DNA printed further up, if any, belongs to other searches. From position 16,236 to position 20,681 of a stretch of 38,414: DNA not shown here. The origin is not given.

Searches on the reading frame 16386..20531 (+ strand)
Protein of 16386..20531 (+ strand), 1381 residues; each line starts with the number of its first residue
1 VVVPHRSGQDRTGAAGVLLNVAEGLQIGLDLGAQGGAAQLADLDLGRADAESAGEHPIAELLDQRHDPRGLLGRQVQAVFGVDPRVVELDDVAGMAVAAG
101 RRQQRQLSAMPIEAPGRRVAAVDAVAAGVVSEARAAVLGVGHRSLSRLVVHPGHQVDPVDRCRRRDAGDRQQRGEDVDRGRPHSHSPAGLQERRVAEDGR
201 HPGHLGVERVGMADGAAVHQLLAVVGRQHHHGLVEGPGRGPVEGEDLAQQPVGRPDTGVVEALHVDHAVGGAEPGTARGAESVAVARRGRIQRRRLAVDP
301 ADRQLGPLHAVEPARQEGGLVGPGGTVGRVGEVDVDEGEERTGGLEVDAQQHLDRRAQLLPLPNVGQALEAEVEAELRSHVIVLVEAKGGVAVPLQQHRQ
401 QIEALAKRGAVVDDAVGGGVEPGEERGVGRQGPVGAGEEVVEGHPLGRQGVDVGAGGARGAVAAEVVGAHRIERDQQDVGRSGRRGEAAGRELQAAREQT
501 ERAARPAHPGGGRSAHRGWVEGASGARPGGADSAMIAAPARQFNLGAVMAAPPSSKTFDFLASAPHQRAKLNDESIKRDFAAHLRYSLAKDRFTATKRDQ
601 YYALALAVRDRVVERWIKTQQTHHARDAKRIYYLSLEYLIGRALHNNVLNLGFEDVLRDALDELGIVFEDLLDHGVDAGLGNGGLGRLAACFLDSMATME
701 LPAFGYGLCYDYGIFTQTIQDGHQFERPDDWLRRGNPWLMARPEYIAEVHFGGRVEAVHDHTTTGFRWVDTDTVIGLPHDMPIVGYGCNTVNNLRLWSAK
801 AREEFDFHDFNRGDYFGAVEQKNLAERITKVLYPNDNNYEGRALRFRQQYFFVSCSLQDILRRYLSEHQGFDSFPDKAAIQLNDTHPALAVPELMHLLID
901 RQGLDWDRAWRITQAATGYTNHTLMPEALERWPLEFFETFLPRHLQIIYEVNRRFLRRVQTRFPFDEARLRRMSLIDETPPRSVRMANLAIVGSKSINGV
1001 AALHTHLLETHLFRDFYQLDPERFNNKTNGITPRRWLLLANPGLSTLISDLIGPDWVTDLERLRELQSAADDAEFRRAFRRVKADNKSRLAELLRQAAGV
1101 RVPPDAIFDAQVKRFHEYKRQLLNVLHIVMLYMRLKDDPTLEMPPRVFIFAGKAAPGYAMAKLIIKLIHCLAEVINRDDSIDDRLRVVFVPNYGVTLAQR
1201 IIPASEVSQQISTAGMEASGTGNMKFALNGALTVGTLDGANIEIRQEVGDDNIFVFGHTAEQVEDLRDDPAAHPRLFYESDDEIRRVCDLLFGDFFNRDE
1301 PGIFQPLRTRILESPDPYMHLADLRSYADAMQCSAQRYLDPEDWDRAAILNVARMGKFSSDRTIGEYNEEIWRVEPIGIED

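Call 30: search_protein_families(library=pfam, proteins=[window:16386-20531:+], max_evalue=0.001)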
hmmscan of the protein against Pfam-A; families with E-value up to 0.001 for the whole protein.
window:16386-20531:+ (1381 aa): 1 family
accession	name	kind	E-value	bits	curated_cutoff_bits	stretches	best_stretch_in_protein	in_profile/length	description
PF00343.26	Phosphorylase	-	0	1071.6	27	1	661-1374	1-713/713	Carbohydrate phosphorylase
